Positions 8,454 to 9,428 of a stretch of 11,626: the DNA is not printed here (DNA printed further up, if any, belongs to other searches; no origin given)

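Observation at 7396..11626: Both trehalose biosynthesis routes fused into one operon with overlapping or near-overlapping stop/start codons: GT20 OtsA-like, OtsB, unknown protein, TreT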

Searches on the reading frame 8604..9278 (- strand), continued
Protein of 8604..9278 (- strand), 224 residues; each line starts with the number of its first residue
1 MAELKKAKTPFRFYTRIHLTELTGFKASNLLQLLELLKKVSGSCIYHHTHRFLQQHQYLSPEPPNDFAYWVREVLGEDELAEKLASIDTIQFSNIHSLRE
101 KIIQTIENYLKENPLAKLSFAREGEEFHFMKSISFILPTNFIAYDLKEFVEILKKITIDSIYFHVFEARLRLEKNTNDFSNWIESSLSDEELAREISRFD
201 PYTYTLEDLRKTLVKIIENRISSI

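Call 49: find_encoding_contigs(protein=P0226, flank=8000, max_places=2)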
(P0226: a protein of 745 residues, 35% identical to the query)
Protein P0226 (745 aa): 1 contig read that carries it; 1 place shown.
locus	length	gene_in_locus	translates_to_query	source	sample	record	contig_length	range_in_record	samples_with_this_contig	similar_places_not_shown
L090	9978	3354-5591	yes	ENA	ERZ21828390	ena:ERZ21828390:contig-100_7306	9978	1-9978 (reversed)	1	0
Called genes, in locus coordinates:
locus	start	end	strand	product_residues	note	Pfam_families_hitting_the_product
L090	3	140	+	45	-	?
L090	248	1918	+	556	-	PF00128:Alpha-amylase, PF16657:Malt_amylase_C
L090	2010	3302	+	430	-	PF13439:Glyco_transf_4, PF13579:Glyco_trans_4_4, PF08323:Glyco_transf_5, PF20706:GT4-conflict, PF00534:Glycos_transf_1, PF13692:Glyco_trans_1_4, PF13524:Glyco_trans_1_2 (weak)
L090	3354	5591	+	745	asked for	PF18085:Mak_N_cap (weak), PF19027:DUF5752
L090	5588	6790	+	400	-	PF21269:TreT_GT1, PF00534:Glycos_transf_1, PF13692:Glyco_trans_1_4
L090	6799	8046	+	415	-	PF00535:Glycos_transf_2 (weak)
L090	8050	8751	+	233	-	PF05552:MS_channel_1st_1 (weak)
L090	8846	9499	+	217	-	PF19027:DUF5752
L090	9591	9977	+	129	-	?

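Call 50: find_encoding_contigs(protein=P0267, flank=8000, max_places=2)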
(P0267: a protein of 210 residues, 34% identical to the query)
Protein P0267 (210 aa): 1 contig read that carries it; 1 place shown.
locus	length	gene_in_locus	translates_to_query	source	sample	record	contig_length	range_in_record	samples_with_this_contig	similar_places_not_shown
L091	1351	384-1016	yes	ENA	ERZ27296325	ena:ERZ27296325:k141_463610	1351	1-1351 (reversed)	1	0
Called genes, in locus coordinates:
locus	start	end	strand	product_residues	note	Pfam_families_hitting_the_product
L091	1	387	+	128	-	?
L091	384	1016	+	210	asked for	PF19027:DUF5752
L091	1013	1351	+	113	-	?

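Call 51: find_encoding_contigs(protein=P0246, flank=8000, max_places=2)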
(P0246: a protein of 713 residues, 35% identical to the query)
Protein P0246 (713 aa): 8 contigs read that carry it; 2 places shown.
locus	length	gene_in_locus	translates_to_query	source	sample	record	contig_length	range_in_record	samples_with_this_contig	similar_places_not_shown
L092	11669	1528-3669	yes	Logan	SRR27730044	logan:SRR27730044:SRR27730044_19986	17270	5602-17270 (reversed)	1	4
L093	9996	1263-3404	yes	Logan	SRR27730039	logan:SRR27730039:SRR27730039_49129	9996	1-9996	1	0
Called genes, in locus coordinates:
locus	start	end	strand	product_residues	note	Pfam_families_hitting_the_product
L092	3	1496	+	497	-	?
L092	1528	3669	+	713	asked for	PF19027:DUF5752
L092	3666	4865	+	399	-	PF21269:TreT_GT1, PF20706:GT4-conflict, PF00534:Glycos_transf_1, PF13692:Glyco_trans_1_4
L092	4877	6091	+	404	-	-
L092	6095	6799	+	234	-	-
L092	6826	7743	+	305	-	PF21088:MS_channel_1st, PF00924:MS_channel_2nd, PF21082:MS_channel_3rd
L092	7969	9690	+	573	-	PF20703:nSTAND1 (weak), PF13191:AAA_16, PF13401:AAA_22, PF21327:GspA_C39-like (weak), PF01471:PG_binding_1 (weak)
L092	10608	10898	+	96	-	PF16537:T2SSB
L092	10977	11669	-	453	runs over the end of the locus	PF01370:Epimerase, PF08338:DUF1731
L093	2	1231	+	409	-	?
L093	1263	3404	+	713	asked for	PF19027:DUF5752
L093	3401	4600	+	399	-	PF21269:TreT_GT1, PF20706:GT4-conflict, PF00534:Glycos_transf_1, PF13692:Glyco_trans_1_4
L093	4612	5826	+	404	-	-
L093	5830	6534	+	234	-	-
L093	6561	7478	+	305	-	PF21088:MS_channel_1st, PF00924:MS_channel_2nd, PF21082:MS_channel_3rd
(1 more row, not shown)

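Call 52: predict_structure(alignment_id=A1)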
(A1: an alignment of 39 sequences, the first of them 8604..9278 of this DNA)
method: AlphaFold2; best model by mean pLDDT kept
length: 224 residues; sequences in the alignment: 39
mean_pLDDT: 94.3   pTM: 0.86
mean pLDDT of the five models: 94.3, 94.1, 94.1, 93.3, 92.9
residues with pLDDT >= 90: 199; 70-90: 17; 50-70: 8; < 50: 0
segments of 3 or more residues with pLDDT < 50: none
pLDDT, mean of each block of 10 residues (from residue 1): 93 96 98 98 96 68 83 98 94 95 98 98 98 97 98 97 94 94 98 95 90 98 96
secondary structure, 60 per line:
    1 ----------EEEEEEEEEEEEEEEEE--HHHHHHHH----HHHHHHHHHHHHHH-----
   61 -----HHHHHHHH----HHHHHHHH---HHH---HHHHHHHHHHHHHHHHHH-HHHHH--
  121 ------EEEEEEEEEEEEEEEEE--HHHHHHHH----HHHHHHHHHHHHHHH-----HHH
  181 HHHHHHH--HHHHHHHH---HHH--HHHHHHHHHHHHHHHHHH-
elements in order: E11-27 H30-37 H42-55 H66-73 H78-85 H95-112 H114-118 E127-143 H146-153 H158-172 H178-187 H190-197 H206-223

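Call 68: search_protein_families(library=pfam, proteins=[L002:6950-9181:+, L082:4164-6449:+, L084:4531-6396:+, L082:7303-8001:+, L001:6716-7747:+, L092:1528-3669:+, L092:4877-6091:+, L092:6095-6799:+], max_evalue=0.01)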
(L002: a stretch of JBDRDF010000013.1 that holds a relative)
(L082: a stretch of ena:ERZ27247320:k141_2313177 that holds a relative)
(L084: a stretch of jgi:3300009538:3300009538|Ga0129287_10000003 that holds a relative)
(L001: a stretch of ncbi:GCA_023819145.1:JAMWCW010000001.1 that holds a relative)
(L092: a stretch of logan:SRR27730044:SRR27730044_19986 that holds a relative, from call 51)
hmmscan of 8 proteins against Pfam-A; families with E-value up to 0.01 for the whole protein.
L002:6950-9181:+ (744 aa): 6 families
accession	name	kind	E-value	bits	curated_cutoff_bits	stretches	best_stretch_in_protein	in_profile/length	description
PF00982.27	Glyco_transf_20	-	8.4e-122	407.7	32.5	1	274-739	3-472/473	Glycosyltransferase family 20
PF00534.26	Glycos_transf_1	-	1.2e-07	31.9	26.4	1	532-717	3-167/172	Glycosyl transferases group 1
PF13692.12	Glyco_trans_1_4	-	0.00012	22.8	27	1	620-701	60-137/142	Glycosyl transferases group 1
PF14827.12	dCache_3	-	0.00096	19.2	25.7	1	64-163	50-154/239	Double sensory domain of two-component sensor kinase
PF17203.10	sCache_3_2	-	0.00097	19.7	28.4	1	31-149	3-124/140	Single cache domain 3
PF02743.24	dCache_1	-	0.004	17.1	45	1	35-148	26-147/240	Cache domain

L082:4164-6449:+ (761 aa): 2 families
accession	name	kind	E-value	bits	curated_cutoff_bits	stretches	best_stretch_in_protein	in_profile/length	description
PF00982.27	Glyco_transf_20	-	5.2e-116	388.6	32.5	1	272-740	2-471/473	Glycosyltransferase family 20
PF13692.12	Glyco_trans_1_4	-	0.00048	20.8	27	1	565-703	15-137/142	Glycosyl transferases group 1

L084:4531-6396:+ (621 aa): 3 families
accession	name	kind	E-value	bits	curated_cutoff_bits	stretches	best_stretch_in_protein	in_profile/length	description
PF00982.27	Glyco_transf_20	-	2.9e-118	396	32.5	1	136-603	3-472/473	Glycosyltransferase family 20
PF13692.12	Glyco_trans_1_4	-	0.00021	22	27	1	485-566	61-138/142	Glycosyl transferases group 1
PF00534.26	Glycos_transf_1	-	0.0081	16.2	26.4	0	485-580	75-166/172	Glycosyl transferases group 1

L082:7303-8001:+ (232 aa): 1 family
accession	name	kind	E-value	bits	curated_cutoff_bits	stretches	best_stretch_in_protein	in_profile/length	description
PF05552.17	MS_channel_1st_1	-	2.7e-11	43.6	22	2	9-58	1-50/50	Mechanosensitive ion channel, conserved TM helix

L001:6716-7747:+ (343 aa): 4 families
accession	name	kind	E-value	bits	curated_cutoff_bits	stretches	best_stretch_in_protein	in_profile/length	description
PF00924.24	MS_channel_2nd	-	1.8e-17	63.7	20.2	1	166-232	1-66/68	Mechanosensitive ion channel, beta-domain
PF21088.3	MS_channel_1st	-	3.3e-09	37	23.1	1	124-165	1-42/42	Mechanosensitive ion channel, transmembrane helices 2/3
PF21082.3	MS_channel_3rd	-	7.8e-06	26.7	21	1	242-328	2-88/88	Mechanosensitive ion channel MscS, C-terminal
PF15879.10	MWFE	-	0.0039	17.9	27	0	84-110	4-30/55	NADH-ubiquinone oxidoreductase MWFE subunit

L092:1528-3669:+ (713 aa): 1 family
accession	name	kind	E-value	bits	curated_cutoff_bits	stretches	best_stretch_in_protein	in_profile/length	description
PF19027.5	DUF5752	-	1.7e-62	210.9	23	1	498-703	2-207/208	Family of unknown function (DUF5752)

L092:4877-6091:+ (404 aa): 1 family
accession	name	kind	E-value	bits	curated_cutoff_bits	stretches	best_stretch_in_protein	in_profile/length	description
PF00535.33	Glycos_transf_2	-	0.00032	21.1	23.3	1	21-152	2-122/168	Glycosyl transferase family 2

L092:6095-6799:+ (234 aa): 1 family
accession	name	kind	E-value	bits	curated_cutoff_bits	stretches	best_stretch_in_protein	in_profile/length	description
PF05552.17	MS_channel_1st_1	-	0.0001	22.5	22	2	20-59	10-49/50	Mechanosensitive ion channel, conserved TM helix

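Call 69: find_encoding_contigs(protein=P0331, flank=8000, max_places=2)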
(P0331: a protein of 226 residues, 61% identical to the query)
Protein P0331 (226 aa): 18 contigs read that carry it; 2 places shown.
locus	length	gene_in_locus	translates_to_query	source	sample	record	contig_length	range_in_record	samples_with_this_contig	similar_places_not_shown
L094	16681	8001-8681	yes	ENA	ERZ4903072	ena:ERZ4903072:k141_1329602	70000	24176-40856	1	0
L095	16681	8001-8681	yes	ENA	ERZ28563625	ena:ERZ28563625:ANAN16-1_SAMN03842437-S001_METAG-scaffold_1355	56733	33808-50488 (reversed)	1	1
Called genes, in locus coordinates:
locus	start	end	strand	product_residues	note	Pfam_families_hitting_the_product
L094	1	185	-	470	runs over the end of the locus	PF02874:ATP-synt_ab_N, PF00006:ATP-synt_ab, PF22919:ATP-synt_VA_C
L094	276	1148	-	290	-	PF00231:ATP-synt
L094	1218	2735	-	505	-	PF02874:ATP-synt_ab_N, PF00006:ATP-synt_ab, PF00306:ATP-synt_ab_C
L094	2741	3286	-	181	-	PF00213:OSCP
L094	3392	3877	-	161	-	PF00430:ATP-synt_B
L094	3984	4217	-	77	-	PF00137:ATP-synt_C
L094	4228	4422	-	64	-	-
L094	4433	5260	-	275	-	PF00119:ATP-synt_A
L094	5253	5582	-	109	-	PF09527:ATPase_gene1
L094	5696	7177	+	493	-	PF00534:Glycos_transf_1 (faint), PF00982:Glyco_transf_20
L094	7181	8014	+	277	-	PF02358:Trehalose_PPase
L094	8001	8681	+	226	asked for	PF19027:DUF5752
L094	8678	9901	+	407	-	PF21269:TreT_GT1, PF00534:Glycos_transf_1, PF13692:Glyco_trans_1_4, PF20706:GT4-conflict (weak)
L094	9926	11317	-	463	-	PF03600:CitMHS, PF00939:Na_sulph_symp (weak), PF03600:CitMHS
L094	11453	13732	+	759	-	PF22019:GlgB_N, PF02922:CBM_48, PF00128:Alpha-amylase, PF02806:Alpha-amylase_C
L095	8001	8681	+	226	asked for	PF19027:DUF5752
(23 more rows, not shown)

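Call 70: find_encoding_contigs(protein=P0286, flank=8000, max_places=2)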
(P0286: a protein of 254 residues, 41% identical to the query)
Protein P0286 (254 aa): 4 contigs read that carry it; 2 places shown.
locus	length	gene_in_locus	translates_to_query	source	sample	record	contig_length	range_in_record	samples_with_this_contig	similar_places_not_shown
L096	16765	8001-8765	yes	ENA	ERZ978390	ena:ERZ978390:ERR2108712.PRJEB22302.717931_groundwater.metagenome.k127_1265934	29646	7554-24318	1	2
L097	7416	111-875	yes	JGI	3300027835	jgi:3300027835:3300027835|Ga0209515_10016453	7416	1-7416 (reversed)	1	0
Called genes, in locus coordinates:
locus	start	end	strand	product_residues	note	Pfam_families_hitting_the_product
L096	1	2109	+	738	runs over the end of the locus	PF02922:CBM_48, PF00128:Alpha-amylase, PF21331:Isoamylase_C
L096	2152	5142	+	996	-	PF00128:Alpha-amylase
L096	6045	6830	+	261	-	-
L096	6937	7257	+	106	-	-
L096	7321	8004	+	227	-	PF05552:MS_channel_1st_1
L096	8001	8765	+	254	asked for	PF19027:DUF5752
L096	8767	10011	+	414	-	PF21269:TreT_GT1, PF00534:Glycos_transf_1, PF20706:GT4-conflict, PF13692:Glyco_trans_1_4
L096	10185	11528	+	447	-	PF00512:HisKA, PF02518:HATPase_c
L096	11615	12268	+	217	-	PF00702:Hydrolase, PF12710:HAD, PF13419:HAD_2, PF13242:Hydrolase_like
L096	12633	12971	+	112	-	-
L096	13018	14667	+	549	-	PF07660:STN (weak), PF03958:Secretin_N (weak), PF00263:Secretin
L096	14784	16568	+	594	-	PF05157:MshEN, PF00437:T2SSE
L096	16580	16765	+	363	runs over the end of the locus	PF00437:T2SSE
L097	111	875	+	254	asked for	PF19027:DUF5752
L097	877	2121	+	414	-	PF21269:TreT_GT1, PF00534:Glycos_transf_1, PF20706:GT4-conflict, PF13692:Glyco_trans_1_4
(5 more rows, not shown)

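Call 71: list_cluster_members(proteins=[P0225, P0286, P0331, P0316, P0318, P0287, P0285, P0333, P0317, P0319])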
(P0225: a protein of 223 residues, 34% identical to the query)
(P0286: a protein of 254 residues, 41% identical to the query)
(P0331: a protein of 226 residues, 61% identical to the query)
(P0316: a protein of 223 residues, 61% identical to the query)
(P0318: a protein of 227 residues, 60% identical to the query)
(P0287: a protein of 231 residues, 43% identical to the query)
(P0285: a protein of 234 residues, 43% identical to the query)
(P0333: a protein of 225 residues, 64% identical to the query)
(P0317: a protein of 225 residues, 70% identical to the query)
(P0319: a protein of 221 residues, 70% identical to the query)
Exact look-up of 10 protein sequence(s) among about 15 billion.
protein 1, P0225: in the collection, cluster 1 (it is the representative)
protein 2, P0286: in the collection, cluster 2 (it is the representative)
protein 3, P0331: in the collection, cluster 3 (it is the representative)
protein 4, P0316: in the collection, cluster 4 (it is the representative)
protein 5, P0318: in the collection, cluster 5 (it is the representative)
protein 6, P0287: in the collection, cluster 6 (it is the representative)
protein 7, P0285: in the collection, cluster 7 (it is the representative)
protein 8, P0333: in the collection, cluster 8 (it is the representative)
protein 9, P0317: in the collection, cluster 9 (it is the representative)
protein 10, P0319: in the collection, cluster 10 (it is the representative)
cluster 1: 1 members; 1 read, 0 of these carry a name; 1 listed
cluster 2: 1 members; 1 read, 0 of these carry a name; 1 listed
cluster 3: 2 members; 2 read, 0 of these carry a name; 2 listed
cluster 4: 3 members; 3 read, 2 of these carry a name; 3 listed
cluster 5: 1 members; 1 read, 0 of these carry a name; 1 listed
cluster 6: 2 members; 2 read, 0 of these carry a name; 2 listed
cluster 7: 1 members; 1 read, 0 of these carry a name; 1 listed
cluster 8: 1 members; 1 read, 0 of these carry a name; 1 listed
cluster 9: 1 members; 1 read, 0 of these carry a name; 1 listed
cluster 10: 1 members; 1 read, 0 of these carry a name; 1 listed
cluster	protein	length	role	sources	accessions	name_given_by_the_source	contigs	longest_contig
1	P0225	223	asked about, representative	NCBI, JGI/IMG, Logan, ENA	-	-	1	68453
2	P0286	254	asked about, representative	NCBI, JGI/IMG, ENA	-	-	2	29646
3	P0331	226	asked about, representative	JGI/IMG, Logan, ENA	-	-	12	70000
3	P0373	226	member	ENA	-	-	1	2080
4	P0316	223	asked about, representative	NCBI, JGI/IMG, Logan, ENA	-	hypothetical protein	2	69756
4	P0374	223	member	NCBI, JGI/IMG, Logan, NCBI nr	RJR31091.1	MAG: hypothetical protein C4574_01615 [Candidatus Latescibacterota bacterium] | hypothetical protein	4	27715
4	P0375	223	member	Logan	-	-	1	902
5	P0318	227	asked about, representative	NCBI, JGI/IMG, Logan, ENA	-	-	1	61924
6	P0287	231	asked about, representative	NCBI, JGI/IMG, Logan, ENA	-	-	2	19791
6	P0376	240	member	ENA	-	-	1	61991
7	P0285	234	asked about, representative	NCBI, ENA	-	-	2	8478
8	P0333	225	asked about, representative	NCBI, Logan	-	-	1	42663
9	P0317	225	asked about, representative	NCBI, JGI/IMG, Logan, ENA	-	-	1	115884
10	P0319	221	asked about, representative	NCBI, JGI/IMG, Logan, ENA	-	-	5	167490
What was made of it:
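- Tried and rejected: Cluster-member names gave little for the divergent loci, only one Latescibacterota label (call 71).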

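Call 76: search_protein_families(library=pfam, alignment_id=A4, max_evalue=1)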
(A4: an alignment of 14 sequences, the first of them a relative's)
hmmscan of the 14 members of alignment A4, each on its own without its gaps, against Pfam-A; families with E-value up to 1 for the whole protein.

A. member 1, L002:6950-7774:+ (275 aa): 8 families
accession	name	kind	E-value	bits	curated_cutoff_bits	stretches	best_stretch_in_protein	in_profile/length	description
PF17203.10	sCache_3_2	-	0.00015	22.3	28.4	1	31-153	3-128/140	Single cache domain 3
PF14827.12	dCache_3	-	0.00015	21.9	25.7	1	61-163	47-154/239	Double sensory domain of two-component sensor kinase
PF02743.24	dCache_1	-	0.00067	19.7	45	1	34-151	25-150/240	Cache domain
PF03739.19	LptF_LptG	-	0.002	17.7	27.9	1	2-88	92-176/353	Lipopolysaccharide export system permease LptF/LptG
PF17152.10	CHASE8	-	0.13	13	27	1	38-92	5-59/102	Periplasmic sensor domain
PF00672.30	HAMP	-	0.15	12.9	25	1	192-232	8-48/53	HAMP domain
PF00571.33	CBS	-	0.15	12.9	24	1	121-147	22-46/57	CBS domain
PF22309.2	HK-GC-Chemotax_sensor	-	0.15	12.6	27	1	68-152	31-121/122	HK/GC/Chemotaxis protein-like, sensor domain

B. families by the number of members that match (of 14 scanned): 29 families (the first 25 are shown)
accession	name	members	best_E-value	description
PF17203.10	sCache_3_2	12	1.1e-05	Single cache domain 3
PF17152.10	CHASE8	10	0.00033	Periplasmic sensor domain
PF02743.24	dCache_1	9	0.0002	Cache domain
PF00672.30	HAMP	8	0.0029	HAMP domain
PF09984.15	sCache_4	6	0.0007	Single cache domain 4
PF00571.33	CBS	6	0.012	CBS domain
PF14827.12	dCache_3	5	6.8e-06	Double sensory domain of two-component sensor kinase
PF10144.15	SMP_2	5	0.0033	Bacterial virulence factor haemolysin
PF22309.2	HK-GC-Chemotax_sensor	5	0.015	HK/GC/Chemotaxis protein-like, sensor domain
PF08391.16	Ly49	4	0.33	Ly49-like protein, N-terminal region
PF00982.27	Glyco_transf_20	1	6.3e-07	Glycosyltransferase family 20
PF03739.19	LptF_LptG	1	0.002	Lipopolysaccharide export system permease LptF/LptG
PF18679.7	HTH_57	1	0.019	ThcOx helix turn helix domain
PF23302.1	HTH_DNAJC9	1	0.05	DNAJC9 HTH domain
PF16365.12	EutK_C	1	0.067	Ethanolamine utilization protein EutK C-terminus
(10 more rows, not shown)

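Call 77: search_solved_structures(query=A4, max_evalue=1)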
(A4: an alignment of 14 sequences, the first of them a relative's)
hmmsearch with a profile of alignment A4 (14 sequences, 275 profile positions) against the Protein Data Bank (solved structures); distinct sequences matched with E-value up to 1: 18.
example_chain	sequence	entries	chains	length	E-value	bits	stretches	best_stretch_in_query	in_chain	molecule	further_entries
2l7i_A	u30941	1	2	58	0.0046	19.5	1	190-238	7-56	Uncharacterized protein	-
2y0t_A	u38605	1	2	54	0.005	19.4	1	190-238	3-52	AF1503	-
2y20_A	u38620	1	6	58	0.019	17.5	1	190-238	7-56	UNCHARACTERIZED PROTEIN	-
2y21_A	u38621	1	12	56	0.022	17.3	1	190-238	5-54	HAMP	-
4gn0_A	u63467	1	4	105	0.027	17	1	189-244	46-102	Hamp domain of AF1503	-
2y0q_A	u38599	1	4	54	0.045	16.3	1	190-238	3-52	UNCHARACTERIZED PROTEIN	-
5is1_A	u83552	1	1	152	0.052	16.1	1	31-159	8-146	Histidine kinase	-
2l7h_A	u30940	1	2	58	0.054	16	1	190-238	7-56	Uncharacterized protein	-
2p9m_A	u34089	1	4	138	0.083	15.4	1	106-148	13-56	Hypothetical protein MJ0922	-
5yed_A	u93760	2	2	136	0.14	14.6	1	74-114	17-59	Uncharacterized protein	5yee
6s1k_E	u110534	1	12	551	0.15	14.5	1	159-231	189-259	Methyl-accepting chemotaxis protein I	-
8c5v_I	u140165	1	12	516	0.16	14.4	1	159-231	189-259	Methyl-accepting chemotaxis protein I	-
4cq4_A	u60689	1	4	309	0.22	14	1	190-244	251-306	ENGINEERED VERSION OF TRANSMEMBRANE RECEPTOR AF1503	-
4u64_A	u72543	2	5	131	0.23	13.9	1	30-100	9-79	Two component histidine kinase, GGDEF domain protein/EAL domain protein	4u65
2lfs_A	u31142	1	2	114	0.3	13.5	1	189-236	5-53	HAMP domain-containing protein, Osmolarity sensor protein EnzV chimera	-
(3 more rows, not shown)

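Call 85: find_related_loci(query=A5, collection=metagenome_contigs, flank=8000)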
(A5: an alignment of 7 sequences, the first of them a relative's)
Query A5 (223 aa) in metagenome_contigs; peptide patterns used: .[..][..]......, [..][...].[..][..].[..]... (x = any residue, [..] = any of these).
523 stretches matched a pattern; 235 encode a relative of the query (tblastn E <= 1e-3); the best 80 are kept; 80 distinct loci.
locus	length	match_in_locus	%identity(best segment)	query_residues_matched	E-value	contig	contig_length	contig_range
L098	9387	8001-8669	100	1-223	2e-148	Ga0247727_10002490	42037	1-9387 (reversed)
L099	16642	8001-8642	44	5-217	1e-57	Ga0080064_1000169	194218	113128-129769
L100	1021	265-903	46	7-218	2e-60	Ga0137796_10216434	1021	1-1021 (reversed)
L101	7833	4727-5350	46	9-215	4e-56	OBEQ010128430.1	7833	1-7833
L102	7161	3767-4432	45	1-217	5e-55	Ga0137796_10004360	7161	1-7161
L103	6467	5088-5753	45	1-217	5e-55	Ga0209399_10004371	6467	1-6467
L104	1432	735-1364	45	9-217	1e-56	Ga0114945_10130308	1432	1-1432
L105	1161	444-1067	44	9-215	1e-57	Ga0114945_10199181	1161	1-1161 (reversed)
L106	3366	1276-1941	42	5-220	1e-53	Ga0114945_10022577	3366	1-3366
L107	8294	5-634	46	9-217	3e-53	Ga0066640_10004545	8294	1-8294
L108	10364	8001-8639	46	4-217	5e-53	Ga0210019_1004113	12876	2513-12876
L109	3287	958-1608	42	6-221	5e-53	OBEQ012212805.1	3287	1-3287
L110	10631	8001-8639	40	6-217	2e-52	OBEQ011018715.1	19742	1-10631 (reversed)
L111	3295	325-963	40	6-217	2e-52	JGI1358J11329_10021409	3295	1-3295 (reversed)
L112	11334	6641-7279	43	3-215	5e-52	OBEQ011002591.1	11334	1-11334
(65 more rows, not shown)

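Call 91: search_protein_families(library=padloc, proteins=[window:8604-9278:-], max_evalue=0.001)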
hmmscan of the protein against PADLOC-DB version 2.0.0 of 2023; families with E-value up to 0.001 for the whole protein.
window:8604-9278:- (224 aa): 0 families
